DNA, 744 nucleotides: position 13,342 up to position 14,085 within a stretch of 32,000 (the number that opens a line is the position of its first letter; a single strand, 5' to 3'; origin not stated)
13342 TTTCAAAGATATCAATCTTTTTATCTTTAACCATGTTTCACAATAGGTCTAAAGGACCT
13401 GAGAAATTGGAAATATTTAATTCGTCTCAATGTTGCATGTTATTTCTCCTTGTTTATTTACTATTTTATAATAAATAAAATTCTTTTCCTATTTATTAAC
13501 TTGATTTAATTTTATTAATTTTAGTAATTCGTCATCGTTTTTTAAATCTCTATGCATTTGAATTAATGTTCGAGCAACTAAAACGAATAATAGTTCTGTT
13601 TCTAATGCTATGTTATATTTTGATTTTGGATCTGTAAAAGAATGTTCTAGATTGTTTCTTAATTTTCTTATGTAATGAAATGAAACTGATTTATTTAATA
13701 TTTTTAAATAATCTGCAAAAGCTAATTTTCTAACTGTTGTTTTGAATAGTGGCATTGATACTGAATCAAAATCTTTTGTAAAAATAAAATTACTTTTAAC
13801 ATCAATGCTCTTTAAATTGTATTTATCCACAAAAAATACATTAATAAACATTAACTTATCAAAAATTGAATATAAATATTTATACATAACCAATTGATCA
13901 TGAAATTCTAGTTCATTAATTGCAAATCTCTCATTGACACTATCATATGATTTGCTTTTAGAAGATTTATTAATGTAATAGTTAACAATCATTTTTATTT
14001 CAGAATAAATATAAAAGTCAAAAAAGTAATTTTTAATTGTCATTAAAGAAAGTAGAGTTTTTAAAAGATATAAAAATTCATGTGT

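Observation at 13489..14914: AT-rich two-gene cassette encoding a HEPN-motif protein and an unrecognisable partner, embedded in core genes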

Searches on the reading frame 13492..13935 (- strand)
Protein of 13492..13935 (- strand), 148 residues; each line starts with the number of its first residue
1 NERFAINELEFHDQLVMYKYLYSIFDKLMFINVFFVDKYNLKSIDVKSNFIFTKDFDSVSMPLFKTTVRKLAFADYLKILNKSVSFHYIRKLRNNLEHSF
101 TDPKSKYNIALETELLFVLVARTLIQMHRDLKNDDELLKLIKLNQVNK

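Call 50: predict_structure(alignment_id=A3)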
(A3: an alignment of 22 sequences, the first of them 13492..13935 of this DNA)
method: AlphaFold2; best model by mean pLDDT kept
length: 148 residues; sequences in the alignment: 22
mean_pLDDT: 94.0   pTM: 0.85
mean pLDDT of the five models: 94.0, 94.0, 93.6, 92.9, 92.7
residues with pLDDT >= 90: 126; 70-90: 21; 50-70: 1; < 50: 0
segments of 3 or more residues with pLDDT < 50: none
pLDDT, mean of each block of 10 residues (from residue 1): 93 96 98 95 86 96 98 98 97 84 88 98 98 97 88
secondary structure, 60 per line:
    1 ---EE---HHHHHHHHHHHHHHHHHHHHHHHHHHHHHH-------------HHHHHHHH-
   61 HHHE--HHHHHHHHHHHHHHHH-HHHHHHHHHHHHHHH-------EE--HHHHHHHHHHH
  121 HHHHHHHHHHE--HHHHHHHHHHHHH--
elements in order: H9-38 H52-59 H67-82 H84-98 H110-130 H134-146

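Call 52: fold_search(model_id=the predicted structure, library=pdb)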
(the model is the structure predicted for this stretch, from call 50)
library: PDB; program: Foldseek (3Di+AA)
matches with E <= 10: 31; with E <= 0.001: 0
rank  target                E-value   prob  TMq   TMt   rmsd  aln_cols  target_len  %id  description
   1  4kik_B                2.7e-01  0.12  0.19  0.06  28.2       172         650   12  Human IkB kinase beta (released 2013-06-26)
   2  4kik_A                3.8e-01  0.12  0.21  0.06  26.4       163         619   12  Human IkB kinase beta (released 2013-06-26)
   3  8x9p_C                2.0e+00  0.23  0.36  0.47   7.5       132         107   12  HURP (428-534)-alpha-tubulin-beta-tubulin complex (released 2024-10-23)
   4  2lfd_MODEL_1_A        2.4e+00  0.18  0.34  0.41   9.6       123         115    7  Solution NMR structure of Diiron protein in presence of 2 eq Zn2+, Northeast Structural Genomics Consortium Ta (released 2011-08-24)
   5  8vwi_H                2.9e+00  0.06  0.24  0.18  14.9       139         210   14  The base complex of the AcMNPV baculovirus nucleocapsid (Class 1, localised reconstruction) (released 2024-11-06)
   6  4e3c_B                4.3e+00  0.02  0.18  0.05  28.5       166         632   10  X-ray crystal structure of human IKK2 in an active conformation (released 2013-06-19)
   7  8rqj_A                4.8e+00  0.03  0.20  0.22  19.8       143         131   10  Histidine-containing phosphotransfer protein from Chaetomium termophilum mutant R158A (released 2024-07-03)
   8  6iuh_A                5.1e+00  0.04  0.21  0.24  15.6       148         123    9  Crystal structure of GIT1 PBD domain in complex with Liprin-alpha2 (released 2019-02-20)
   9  9ovv_E                5.1e+00  0.02  0.16  0.17  16.8       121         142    9  Heteromeric GluA1/A2-CNIH1 in the activated state, composite map of LBD-TMD (released 2026-04-08)
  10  5j0l_A                5.4e+00  0.06  0.25  0.28  11.7       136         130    8  De novo design of protein homo-oligomers with modular hydrogen bond network-mediated specificity (released 2016-07-06)
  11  8i9t_CH               5.7e+00  0.04  0.25  0.12  11.7       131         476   13  Cryo-EM structure of a Chaetomium thermophilum pre-60S ribosomal subunit - State Dbp10-1 (released 2023-05-17)
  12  6wtu_A                5.7e+00  0.04  0.27  0.16  14.5       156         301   11  Plasmodium vivax reticulocyte binding protein 2b (PvRBP2b) bound to human monoclonal antibody 273264 (released 2021-01-27)
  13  3br2_E                5.7e+00  0.02  0.15  0.13  16.7       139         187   17  Crystal Structure of the Complex of Dequalinium Bound to QacR(E120Q), a Mutant of a Multidrug Binding Transcriptional  (released 2008-12-23)
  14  2dtz_B                5.7e+00  0.01  0.15  0.12  16.0       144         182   19  Crystal Structure of multidrug binding protein QacR from Staphylococcus aureus cocrystallized with compound DB75 (released 2007-07-17)
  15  9phw_Q                6.0e+00  0.04  0.22  0.26  12.1       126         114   13  Structure of the D1-Val185Asn mutated photosystem II complex with slow O-O bond formation reveals changes in the Cl1 w (released 2025-10-22)
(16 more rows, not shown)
